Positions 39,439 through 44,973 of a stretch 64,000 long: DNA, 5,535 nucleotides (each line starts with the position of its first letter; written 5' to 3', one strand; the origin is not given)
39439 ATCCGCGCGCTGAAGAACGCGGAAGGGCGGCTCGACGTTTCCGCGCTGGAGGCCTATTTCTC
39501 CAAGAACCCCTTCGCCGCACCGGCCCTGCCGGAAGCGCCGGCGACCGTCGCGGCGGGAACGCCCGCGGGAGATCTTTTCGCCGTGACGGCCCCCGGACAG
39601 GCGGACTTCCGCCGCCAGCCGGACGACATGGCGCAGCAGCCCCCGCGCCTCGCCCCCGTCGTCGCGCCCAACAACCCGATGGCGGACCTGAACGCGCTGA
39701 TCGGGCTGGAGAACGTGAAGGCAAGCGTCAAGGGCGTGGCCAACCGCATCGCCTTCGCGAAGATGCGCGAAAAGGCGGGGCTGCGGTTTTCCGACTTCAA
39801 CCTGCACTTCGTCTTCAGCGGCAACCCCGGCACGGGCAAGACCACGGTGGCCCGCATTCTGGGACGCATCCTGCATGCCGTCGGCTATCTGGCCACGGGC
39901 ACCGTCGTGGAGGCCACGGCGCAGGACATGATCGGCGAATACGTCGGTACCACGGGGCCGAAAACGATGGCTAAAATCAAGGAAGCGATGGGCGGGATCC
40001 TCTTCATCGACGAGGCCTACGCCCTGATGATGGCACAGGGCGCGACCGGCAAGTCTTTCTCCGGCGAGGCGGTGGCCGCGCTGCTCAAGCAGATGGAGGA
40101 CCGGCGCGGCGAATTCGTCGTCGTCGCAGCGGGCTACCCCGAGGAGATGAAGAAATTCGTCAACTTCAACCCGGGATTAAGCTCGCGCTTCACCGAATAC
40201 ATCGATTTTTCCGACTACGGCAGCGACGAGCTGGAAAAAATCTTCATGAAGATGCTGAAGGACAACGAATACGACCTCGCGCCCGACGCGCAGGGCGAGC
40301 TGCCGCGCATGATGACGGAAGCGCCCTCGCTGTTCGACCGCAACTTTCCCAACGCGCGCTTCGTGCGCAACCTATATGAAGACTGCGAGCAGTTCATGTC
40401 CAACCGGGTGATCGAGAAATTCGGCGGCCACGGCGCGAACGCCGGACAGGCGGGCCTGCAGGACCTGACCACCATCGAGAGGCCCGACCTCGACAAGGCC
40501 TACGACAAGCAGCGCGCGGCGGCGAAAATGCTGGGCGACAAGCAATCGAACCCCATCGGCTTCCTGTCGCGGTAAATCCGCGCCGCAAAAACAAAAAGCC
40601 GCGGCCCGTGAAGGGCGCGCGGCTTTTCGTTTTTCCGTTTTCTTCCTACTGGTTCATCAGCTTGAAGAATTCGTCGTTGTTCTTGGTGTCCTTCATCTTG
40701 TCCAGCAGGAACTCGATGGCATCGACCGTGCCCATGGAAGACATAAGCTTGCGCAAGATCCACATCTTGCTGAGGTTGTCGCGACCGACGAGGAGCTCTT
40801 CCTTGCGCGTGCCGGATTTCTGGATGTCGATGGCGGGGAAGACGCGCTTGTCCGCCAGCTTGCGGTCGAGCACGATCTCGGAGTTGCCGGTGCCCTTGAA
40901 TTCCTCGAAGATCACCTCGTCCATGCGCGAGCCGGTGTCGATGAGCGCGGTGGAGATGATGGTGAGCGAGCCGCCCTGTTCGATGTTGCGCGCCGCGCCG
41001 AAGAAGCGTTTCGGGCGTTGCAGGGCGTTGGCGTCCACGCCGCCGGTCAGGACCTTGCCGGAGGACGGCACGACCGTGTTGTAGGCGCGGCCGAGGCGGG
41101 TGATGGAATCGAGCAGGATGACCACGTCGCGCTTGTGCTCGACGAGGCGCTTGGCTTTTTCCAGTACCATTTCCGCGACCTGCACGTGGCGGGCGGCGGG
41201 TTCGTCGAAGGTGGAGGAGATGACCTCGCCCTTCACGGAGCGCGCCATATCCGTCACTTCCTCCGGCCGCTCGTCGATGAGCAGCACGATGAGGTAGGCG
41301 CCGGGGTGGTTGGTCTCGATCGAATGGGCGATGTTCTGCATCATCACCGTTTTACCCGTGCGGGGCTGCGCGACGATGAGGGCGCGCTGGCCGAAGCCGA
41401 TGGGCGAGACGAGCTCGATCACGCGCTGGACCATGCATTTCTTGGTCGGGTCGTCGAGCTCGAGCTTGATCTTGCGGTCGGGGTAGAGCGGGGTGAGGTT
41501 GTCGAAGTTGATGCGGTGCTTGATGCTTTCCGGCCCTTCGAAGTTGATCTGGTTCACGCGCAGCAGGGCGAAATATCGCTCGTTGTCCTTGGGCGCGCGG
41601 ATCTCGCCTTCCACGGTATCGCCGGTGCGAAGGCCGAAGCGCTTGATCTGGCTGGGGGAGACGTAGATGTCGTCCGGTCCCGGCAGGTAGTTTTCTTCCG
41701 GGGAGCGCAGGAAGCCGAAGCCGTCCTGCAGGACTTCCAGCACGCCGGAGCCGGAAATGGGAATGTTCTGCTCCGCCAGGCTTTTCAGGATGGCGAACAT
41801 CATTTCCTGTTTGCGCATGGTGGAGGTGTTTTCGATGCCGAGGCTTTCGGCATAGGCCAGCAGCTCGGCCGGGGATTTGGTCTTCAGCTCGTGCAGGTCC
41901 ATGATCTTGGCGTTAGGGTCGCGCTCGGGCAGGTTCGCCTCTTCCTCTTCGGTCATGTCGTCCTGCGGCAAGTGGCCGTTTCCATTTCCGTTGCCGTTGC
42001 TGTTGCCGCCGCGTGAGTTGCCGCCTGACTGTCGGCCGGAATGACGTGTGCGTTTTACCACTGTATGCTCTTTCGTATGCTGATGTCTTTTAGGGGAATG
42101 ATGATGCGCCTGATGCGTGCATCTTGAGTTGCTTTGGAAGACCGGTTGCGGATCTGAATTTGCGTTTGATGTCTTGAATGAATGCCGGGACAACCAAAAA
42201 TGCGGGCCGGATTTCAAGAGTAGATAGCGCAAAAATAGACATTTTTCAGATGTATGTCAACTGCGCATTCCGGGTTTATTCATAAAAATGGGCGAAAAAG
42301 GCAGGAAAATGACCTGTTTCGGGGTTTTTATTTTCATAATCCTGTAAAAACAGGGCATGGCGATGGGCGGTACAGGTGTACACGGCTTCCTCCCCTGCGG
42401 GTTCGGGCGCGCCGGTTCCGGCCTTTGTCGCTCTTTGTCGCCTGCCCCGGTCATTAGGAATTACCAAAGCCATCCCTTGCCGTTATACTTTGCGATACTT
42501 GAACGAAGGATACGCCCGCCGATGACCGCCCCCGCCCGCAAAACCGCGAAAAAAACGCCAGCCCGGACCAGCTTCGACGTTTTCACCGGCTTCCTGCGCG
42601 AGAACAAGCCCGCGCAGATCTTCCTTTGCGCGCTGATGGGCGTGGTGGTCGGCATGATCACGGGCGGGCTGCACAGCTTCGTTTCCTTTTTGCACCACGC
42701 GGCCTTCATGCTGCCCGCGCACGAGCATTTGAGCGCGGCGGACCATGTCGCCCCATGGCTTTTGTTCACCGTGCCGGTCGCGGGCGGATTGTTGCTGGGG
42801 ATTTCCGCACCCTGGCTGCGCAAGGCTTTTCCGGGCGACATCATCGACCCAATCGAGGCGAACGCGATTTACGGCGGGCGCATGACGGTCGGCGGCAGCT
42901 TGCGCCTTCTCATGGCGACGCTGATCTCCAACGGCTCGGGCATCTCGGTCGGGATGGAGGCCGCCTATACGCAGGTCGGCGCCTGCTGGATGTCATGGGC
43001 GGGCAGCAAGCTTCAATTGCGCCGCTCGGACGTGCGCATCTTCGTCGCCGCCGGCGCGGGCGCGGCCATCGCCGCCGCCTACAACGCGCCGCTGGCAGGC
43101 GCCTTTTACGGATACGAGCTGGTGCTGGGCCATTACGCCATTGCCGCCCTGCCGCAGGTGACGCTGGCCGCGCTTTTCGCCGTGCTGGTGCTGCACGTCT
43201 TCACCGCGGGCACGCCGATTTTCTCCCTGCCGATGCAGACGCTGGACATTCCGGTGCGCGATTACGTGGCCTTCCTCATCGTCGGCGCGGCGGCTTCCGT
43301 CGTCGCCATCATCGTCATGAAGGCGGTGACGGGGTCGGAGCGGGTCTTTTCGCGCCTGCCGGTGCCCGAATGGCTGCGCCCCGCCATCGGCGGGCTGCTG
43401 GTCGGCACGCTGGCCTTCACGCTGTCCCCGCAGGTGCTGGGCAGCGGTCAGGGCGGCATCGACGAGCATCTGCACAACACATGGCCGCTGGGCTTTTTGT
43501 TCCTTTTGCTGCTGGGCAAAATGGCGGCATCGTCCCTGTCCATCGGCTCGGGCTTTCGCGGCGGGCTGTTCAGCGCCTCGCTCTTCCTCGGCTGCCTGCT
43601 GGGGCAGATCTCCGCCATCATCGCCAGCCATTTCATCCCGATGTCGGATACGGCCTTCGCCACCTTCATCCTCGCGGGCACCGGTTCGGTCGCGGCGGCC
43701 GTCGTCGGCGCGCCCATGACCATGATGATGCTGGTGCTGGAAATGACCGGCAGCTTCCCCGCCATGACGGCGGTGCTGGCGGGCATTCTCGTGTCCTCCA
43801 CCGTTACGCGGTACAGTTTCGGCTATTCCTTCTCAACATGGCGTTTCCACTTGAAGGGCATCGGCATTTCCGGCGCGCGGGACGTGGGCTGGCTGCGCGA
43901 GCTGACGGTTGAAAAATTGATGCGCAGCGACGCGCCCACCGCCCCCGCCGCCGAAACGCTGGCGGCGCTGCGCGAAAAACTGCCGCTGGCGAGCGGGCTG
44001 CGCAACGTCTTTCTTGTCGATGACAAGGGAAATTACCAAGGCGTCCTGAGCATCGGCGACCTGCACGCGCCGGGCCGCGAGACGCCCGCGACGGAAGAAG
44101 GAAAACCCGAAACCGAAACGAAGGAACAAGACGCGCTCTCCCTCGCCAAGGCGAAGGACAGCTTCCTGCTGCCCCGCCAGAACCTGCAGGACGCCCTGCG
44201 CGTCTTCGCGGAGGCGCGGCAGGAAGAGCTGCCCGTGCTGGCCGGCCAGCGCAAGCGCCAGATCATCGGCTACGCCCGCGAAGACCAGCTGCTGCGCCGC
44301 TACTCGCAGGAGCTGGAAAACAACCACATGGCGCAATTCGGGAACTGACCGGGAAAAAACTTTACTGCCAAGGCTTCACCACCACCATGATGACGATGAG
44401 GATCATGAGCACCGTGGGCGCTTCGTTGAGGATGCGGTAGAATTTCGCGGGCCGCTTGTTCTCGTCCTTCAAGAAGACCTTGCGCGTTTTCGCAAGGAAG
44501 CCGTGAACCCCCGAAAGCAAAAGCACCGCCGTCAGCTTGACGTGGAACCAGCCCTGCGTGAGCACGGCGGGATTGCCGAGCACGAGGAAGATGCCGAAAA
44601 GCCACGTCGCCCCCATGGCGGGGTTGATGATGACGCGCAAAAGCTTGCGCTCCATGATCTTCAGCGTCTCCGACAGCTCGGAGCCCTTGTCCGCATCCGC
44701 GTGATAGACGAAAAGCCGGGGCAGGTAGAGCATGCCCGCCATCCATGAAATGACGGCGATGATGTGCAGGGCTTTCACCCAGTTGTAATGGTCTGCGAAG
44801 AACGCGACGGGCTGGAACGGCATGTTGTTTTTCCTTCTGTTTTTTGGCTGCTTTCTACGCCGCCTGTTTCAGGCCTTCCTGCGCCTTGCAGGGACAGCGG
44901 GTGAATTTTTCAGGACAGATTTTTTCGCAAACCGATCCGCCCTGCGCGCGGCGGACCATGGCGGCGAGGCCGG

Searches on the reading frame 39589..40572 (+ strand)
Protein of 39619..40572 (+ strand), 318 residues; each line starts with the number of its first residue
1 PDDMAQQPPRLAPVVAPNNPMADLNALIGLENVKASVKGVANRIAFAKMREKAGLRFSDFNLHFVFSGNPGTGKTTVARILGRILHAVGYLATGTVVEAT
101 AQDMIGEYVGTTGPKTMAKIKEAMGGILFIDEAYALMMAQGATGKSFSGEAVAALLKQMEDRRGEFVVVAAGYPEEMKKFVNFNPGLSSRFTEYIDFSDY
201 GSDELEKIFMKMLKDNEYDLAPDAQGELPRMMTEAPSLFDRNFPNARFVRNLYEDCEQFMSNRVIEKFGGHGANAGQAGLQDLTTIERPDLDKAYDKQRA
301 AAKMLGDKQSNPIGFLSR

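Call 21: search_solved_structures(query=window:39619-40572:+, show_alignments=3, max_evalue=1e-10)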
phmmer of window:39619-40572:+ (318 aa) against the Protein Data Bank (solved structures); distinct sequences matched with E-value up to 1e-10: 3.
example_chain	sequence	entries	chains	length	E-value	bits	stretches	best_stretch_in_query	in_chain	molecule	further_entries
3syk_A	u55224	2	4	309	6e-51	177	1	26-270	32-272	Protein CbbX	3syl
3zuh_A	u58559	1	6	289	6.6e-51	176.8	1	26-268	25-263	PROTEIN CBBX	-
9lur_A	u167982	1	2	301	7e-39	137.4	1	21-263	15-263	ESX-1 secretion system protein EccA1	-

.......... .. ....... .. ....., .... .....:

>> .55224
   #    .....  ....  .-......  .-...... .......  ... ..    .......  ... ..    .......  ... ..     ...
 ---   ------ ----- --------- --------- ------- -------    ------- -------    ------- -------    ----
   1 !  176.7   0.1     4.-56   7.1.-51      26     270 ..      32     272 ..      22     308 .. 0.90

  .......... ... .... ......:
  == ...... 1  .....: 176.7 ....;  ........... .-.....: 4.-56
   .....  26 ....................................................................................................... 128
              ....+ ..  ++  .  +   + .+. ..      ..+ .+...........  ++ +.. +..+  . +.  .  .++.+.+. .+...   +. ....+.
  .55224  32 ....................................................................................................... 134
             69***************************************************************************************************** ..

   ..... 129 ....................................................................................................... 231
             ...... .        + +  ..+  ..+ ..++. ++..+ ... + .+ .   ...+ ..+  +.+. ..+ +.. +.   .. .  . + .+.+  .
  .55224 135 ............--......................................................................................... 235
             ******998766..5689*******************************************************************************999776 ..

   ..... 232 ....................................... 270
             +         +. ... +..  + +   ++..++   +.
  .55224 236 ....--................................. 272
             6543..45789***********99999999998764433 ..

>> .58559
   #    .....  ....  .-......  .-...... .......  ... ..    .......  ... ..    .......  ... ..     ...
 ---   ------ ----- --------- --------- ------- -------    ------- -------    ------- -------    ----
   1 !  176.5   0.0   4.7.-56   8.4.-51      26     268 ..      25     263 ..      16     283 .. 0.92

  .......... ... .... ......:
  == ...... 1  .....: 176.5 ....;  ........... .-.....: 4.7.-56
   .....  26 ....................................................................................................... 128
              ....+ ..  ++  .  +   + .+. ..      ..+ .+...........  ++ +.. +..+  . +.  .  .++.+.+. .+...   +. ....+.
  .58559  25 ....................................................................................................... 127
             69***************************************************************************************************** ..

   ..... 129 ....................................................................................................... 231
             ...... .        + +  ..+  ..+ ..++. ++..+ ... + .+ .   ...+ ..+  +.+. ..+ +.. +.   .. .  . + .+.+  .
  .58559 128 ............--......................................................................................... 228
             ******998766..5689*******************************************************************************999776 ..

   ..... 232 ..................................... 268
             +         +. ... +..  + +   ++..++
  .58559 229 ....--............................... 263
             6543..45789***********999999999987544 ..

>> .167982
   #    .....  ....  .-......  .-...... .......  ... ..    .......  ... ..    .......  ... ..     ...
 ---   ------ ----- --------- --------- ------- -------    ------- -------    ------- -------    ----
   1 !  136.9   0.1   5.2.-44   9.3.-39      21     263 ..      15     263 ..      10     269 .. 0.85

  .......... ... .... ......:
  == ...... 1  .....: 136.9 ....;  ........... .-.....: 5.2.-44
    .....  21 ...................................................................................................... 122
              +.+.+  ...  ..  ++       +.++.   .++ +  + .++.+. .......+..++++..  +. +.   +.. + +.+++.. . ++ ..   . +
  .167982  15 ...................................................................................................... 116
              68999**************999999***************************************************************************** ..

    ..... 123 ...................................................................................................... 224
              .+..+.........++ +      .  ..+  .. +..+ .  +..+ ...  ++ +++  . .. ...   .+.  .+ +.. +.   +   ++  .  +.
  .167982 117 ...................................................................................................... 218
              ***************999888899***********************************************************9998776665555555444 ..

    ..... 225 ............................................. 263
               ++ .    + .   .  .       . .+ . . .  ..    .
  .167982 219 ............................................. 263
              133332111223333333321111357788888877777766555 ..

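Call 39: find_homologous_proteins(query=A4, max_evalue=1e-40)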
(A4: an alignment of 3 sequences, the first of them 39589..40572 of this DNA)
Query A4 (3 sequences) (328 aa, profile of the alignment): 7933 proteins with E <= 1e-40 among 8000 candidates; the best 120 are listed.
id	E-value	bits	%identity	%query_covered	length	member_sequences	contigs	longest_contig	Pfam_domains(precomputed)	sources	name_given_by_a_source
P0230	1.3e-171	587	47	91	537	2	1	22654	PF17866.9,PF00004.36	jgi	jgi:AAA+ superfamily predicted ATPase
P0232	9.2e-170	581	47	97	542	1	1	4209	PF17866.9,PF00004.36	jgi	jgi:energy-coupling factor transporter ATP-binding protein EcfA2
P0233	3.2e-168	576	49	94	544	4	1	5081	PF17866.9,PF00004.36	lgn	-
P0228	6.7e-168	575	48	91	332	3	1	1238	PF17866.9,PF00004.36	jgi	-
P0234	1.5e-166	571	47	92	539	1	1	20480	PF17866.9,PF00004.36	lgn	-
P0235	1.6e-151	521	41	80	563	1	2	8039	PF08303.18,PF13245.13,PF00493.30,PF08433.17,PF00004.36,PF13401.13,PF13238.13,PF05673.20,PF05496.19,PF07728.21,PF17866.9,PF13521.13,PF00910.29,PF09848.16,PF01078.28,PF20720.4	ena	-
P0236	1.8e-145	502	42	92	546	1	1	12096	PF13604.13,PF13245.13,PF00004.36,PF13401.13,PF13238.13,PF05496.19,PF07728.21,PF13191.13,PF17866.9,PF13521.13,PF00910.29,PF01078.28,PF20720.4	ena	-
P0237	3.1e-145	501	44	73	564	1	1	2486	PF03266.22,PF13604.13,PF13245.13,PF00004.36,PF13401.13,PF13238.13,PF05496.19,PF07728.21,PF13191.13,PF00158.33,PF17866.9,PF13521.13,PF01078.28,PF20720.4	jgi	jgi:SpoVK/Ycf46/Vps4 family AAA+-type ATPase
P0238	1.0e-140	486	40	83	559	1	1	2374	PF03266.22,PF13604.13,PF13245.13,PF00004.36,PF13401.13,PF13238.13,PF05496.19,PF14532.13,PF07728.21,PF13191.13,PF00158.33,PF00005.34,PF17866.9,PF13521.13,PF00910.29,PF09848.16,PF05621.18,PF01078.28,PF20720.4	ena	-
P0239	5.9e-140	484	44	75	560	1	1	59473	PF13604.13,PF13245.13,PF08433.17,PF00004.36,PF13401.13,PF13238.13,PF05496.19,PF14532.13,PF07728.21,PF13191.13,PF00158.33,PF17866.9,PF13521.13,PF00910.29,PF01078.28,PF20720.4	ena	-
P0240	9.5e-140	483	43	81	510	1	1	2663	PF03266.22,PF13604.13,PF13245.13,PF08433.17,PF00004.36,PF13401.13,PF13238.13,PF05496.19,PF07728.21,PF17866.9,PF13521.13,PF00910.29,PF09848.16,PF01078.28,PF20720.4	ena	-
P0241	9.9e-139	480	43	82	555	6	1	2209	PF03266.22,PF01443.25,PF13604.13,PF00004.36,PF13401.13,PF13238.13,PF05496.19,PF07728.21,PF00158.33,PF12775.14,PF17866.9,PF13521.13,PF01078.28,PF20720.4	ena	-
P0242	2.4e-137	475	-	-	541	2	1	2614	PF03266.22,PF13604.13,PF13245.13,PF00004.36,PF13401.13,PF13238.13,PF05496.19,PF06309.18,PF07728.21,PF13191.13,PF00158.33,PF17866.9,PF13521.13,PF00910.29,PF01078.28,PF20720.4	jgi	jgi:SpoVK/Ycf46/Vps4 family AAA+-type ATPase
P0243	8.7e-136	470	43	75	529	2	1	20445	PF17866.9,PF00004.36,PF13401.13,PF13238.13,PF05496.19,PF06309.18,PF07728.21,PF27394.1,PF01078.28,PF20720.4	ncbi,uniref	ncbi:AAA family ATPase, partial [Psychrobacter sp.]|uniref:AAA family ATPase n=1 Tax=Psychrobacter s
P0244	4.7e-135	467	44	83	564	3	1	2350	PF03266.22,PF01443.25,PF13604.13,PF13245.13,PF00004.36,PF13401.13,PF13238.13,PF05496.19,PF07728.21,PF13191.13,PF00158.33,PF12775.14,PF17866.9,PF13521.13,PF09848.16,PF01078.28,PF20720.4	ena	-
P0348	6.6e-118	411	54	99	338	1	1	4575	PF17866.9,PF00004.36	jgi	jgi:SpoVK/Ycf46/Vps4 family AAA+-type ATPase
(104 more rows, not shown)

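Call 40: find_encoding_contigs(protein=P0234, flank=8000, max_places=2)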
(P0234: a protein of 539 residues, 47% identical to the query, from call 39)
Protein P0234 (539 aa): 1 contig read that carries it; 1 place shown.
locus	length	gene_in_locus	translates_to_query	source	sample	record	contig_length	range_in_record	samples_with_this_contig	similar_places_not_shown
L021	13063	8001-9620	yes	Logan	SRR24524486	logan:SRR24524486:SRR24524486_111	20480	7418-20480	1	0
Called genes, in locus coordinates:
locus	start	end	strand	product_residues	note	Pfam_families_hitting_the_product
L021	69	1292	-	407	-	PF10396:TrmE_N, PF12631:MnmE_helical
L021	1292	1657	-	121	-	-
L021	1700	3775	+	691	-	PF03190:Thioredox_DsbH, PF13899:Thioredoxin_7 (weak)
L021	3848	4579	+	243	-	PF01738:DLH, PF12146:Hydrolase_4 (faint)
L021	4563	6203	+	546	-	-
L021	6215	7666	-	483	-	PF07498:Rho_N, PF07497:Rho_RNA_bind, PF00006:ATP-synt_ab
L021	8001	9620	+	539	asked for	PF00004:AAA, PF17866:AAA_lid_6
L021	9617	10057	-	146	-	PF03653:UPF0093, PF05425:CopD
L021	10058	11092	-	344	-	PF00762:Ferrochelatase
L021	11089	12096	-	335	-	PF01208:URO-D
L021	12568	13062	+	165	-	?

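Call 42: find_encoding_contigs(protein=P0348, flank=8000, max_places=2)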
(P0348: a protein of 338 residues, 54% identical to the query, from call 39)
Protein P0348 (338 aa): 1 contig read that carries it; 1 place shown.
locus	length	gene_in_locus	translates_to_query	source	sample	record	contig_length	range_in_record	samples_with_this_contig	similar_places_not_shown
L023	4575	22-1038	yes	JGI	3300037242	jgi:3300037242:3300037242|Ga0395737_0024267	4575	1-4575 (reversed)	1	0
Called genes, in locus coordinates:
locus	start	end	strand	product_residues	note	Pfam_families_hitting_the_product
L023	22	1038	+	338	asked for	PF00004:AAA, PF17866:AAA_lid_6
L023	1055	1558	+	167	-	-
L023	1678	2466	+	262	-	-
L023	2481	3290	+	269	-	-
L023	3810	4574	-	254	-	?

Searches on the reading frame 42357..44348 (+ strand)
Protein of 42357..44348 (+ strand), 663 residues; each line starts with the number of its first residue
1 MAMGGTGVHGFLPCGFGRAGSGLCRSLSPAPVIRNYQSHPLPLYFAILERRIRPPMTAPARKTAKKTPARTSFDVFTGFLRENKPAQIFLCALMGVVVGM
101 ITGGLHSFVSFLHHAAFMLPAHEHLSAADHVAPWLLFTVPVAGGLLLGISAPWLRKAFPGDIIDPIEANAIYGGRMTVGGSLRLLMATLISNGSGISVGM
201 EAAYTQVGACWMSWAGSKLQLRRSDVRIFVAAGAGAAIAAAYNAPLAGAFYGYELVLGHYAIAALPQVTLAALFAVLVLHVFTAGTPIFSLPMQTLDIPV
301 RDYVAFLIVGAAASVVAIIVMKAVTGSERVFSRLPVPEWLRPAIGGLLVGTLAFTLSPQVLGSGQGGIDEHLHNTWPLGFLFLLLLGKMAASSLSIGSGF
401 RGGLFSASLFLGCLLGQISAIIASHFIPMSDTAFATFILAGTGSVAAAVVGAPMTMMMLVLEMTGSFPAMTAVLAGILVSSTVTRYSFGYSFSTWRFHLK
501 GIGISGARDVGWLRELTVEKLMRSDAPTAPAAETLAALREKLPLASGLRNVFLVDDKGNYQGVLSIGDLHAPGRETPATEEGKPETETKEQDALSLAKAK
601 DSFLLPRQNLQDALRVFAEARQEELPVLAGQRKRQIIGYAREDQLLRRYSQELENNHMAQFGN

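Call 62: search_protein_families(library=pfam, proteins=[window:42357-44348:+], max_evalue=0.001)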
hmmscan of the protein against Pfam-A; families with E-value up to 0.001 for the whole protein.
window:42357-44348:+ (663 aa): 2 families
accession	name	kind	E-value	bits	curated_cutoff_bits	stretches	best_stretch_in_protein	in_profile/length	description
PF00654.25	Voltage_CLC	-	4e-64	217.4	24.8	1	172-485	31-346/346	Voltage gated chloride channel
PF00571.33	CBS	-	1.3e-05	25.9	24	0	518-569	1-51/57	CBS domain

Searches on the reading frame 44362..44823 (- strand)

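Call 63: search_protein_families(library=pfam, proteins=[window:44362-44823:-], max_evalue=0.001)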
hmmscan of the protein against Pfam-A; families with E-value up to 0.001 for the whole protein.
window:44362-44823:- (153 aa): 2 families
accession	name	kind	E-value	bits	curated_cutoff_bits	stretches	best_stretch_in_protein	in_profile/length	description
PF03653.18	UPF0093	-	7.2e-61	205.2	34.2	1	10-151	2-145/146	Uncharacterised protein family (UPF0093)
PF05425.18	CopD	-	0.00057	20.7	32.1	1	66-149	11-104/105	Copper resistance protein D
